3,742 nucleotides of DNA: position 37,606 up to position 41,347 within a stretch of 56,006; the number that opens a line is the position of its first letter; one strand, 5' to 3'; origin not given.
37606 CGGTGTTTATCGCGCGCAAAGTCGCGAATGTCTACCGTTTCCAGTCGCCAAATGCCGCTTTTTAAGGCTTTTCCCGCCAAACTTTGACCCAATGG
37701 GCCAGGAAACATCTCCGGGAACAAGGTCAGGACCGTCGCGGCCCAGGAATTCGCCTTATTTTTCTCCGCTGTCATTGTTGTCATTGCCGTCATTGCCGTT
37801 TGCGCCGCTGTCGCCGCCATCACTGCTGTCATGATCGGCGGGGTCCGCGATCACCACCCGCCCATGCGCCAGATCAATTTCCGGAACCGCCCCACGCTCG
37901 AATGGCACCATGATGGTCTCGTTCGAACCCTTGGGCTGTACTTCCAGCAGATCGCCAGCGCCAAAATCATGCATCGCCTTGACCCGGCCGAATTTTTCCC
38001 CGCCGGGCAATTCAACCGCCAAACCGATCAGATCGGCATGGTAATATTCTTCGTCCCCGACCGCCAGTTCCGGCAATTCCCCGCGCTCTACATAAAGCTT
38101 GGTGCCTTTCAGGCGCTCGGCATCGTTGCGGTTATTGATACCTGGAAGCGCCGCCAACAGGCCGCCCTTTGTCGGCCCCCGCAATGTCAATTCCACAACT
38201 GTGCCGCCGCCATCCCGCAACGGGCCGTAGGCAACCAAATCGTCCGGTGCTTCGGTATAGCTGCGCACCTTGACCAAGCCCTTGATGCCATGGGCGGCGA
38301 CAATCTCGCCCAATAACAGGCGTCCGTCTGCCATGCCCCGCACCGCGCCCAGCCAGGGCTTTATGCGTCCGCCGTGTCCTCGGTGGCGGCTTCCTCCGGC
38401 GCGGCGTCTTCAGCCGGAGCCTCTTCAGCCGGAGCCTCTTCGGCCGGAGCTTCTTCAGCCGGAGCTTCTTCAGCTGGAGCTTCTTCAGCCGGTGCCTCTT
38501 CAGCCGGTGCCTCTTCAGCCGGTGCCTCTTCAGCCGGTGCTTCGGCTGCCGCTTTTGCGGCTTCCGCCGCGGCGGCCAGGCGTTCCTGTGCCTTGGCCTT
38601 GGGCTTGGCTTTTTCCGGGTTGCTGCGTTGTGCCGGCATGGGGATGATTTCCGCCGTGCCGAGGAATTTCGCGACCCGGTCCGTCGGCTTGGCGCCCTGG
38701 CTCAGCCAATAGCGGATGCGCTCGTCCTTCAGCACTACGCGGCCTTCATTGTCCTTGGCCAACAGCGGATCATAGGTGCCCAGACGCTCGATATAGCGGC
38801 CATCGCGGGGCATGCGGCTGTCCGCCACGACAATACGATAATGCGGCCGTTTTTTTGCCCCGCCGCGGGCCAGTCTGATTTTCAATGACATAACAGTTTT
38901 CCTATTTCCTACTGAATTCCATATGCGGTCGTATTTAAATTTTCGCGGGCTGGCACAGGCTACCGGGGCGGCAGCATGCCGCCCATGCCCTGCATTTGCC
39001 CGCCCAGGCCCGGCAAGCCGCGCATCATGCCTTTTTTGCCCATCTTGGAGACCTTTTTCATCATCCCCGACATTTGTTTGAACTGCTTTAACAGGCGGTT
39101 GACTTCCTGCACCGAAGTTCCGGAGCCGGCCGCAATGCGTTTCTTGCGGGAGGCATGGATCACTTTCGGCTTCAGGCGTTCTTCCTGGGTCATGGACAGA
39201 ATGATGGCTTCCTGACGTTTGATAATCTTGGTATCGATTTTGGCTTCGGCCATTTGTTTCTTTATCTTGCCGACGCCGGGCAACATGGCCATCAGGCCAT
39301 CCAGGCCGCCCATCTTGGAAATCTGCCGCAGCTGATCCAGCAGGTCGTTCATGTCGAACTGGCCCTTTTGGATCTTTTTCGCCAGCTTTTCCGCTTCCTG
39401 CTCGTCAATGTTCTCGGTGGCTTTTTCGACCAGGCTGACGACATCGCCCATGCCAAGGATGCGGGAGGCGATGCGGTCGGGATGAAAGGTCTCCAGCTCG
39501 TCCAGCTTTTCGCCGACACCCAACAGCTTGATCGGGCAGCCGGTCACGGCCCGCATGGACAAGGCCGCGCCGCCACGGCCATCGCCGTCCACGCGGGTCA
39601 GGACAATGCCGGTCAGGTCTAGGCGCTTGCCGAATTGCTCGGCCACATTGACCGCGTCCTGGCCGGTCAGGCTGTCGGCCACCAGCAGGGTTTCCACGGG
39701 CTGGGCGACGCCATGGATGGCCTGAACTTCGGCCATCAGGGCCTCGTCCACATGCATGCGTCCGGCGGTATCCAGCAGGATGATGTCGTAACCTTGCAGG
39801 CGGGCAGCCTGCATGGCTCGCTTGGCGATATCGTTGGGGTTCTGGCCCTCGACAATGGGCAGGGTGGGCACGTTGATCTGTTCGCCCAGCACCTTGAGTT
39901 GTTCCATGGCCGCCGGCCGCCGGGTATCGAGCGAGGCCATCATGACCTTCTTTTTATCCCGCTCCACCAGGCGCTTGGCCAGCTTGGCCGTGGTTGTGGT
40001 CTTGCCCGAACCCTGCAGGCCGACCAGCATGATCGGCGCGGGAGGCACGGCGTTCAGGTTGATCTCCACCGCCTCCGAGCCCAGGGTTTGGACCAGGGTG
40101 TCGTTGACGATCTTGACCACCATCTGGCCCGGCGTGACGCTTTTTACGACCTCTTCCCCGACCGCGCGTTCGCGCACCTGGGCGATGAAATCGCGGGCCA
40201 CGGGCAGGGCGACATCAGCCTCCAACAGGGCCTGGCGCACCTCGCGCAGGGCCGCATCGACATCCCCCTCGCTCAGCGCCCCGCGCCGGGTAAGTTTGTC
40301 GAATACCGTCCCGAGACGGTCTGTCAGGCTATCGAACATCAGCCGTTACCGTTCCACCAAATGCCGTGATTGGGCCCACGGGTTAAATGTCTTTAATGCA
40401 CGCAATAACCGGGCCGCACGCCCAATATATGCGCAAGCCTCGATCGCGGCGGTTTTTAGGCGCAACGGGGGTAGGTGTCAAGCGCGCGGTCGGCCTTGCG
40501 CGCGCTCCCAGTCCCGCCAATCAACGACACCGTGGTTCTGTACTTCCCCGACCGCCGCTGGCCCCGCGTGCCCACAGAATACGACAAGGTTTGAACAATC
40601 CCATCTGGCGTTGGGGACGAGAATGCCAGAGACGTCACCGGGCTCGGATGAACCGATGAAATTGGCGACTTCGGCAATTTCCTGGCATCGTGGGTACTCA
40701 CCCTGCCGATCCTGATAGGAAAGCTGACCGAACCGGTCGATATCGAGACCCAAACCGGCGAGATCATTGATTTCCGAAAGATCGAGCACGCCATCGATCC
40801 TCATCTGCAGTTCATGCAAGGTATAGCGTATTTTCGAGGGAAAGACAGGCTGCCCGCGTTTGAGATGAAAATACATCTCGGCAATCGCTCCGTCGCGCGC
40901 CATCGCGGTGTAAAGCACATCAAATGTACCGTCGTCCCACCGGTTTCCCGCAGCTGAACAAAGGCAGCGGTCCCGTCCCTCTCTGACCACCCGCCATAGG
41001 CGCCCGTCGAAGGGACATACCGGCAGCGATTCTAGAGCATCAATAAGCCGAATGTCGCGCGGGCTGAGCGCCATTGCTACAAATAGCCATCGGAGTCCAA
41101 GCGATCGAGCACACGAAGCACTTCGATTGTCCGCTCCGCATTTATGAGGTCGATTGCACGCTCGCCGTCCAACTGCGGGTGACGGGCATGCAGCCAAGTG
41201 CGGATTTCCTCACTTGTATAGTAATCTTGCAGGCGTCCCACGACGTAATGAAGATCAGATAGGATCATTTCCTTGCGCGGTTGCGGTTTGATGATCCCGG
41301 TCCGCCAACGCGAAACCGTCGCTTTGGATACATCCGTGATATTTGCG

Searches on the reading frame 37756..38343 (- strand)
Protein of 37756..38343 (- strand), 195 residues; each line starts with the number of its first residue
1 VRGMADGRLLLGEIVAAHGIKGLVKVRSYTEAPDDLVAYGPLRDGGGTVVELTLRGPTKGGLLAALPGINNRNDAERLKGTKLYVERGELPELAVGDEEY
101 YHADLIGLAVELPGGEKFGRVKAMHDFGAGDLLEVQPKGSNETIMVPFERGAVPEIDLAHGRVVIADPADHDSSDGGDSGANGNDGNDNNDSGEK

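Call 11: search_protein_families(library=pfam, proteins=[window:37756-38343:-])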
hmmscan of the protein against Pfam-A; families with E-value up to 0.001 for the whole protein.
window:37756-38343:- (195 aa): 3 families
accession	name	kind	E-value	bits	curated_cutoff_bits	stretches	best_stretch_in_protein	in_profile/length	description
PF01782.24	RimM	-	9.3e-20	71.1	23.5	1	11-87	2-82/84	RimM N-terminal domain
PF24986.1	PRC_RimM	-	3.7e-12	46.2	27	1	103-169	2-67/69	RimM PRC barrel domain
PF05239.21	PRC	-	3.8e-08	33.7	21.2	1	98-171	2-77/78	PRC-barrel domain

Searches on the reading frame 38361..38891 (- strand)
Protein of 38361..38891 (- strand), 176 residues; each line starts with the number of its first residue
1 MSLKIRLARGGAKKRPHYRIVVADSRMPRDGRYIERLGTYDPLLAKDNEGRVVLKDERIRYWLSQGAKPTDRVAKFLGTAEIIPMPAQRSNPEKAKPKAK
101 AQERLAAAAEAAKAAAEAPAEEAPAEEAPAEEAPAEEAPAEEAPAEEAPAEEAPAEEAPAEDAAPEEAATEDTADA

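Call 11: search_protein_families(library=pfam, proteins=[window:38361-38891:-])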
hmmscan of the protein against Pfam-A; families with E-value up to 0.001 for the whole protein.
window:38361-38891:- (176 aa): 1 family
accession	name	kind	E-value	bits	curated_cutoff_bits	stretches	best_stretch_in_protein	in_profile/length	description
PF00886.24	Ribosomal_S16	-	5.2e-28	97.2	27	1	9-70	1-62/62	Ribosomal protein S16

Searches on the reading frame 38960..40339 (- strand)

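Call 11: search_protein_families(library=pfam, proteins=[window:38960-40339:-])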
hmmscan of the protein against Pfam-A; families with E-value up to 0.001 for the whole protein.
window:38960-40339:- (459 aa): 5 families
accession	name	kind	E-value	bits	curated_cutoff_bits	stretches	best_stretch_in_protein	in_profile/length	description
PF00448.28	SRP54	-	8.6e-71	238.1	22.7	1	102-296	3-196/196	SRP54-type protein, GTPase domain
PF02978.25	SRP_SPB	-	1.5e-33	115.4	27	1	327-427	1-91/91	Signal peptide binding domain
PF02881.24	SRP54_N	-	2.8e-20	72.7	22.4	1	5-82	1-75/75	SRP54-type protein, helical bundle domain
PF01656.29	CbiA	-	1.9e-08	34.7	25.4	1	110-255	9-88/125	CobQ/CobB/MinD/ParA nucleotide binding domain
PF13401.12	AAA_22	-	3.5e-05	24.6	27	1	103-210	8-109/130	AAA domain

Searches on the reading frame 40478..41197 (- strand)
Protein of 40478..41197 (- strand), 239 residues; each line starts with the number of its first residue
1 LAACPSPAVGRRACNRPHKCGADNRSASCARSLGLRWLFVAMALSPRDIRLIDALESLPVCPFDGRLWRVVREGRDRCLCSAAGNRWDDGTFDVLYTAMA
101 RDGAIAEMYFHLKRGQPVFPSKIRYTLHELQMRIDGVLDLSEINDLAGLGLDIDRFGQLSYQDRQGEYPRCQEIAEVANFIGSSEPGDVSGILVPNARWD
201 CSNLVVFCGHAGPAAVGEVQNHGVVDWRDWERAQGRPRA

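Call 11: search_protein_families(library=pfam, proteins=[window:40478-41197:-])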
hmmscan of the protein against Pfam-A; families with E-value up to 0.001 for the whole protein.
window:40478-41197:- (239 aa): 1 family
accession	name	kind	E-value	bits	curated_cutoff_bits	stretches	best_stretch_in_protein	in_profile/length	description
PF08808.17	RES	-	1.1e-14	55.2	23.2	1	82-224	22-153/157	RES domain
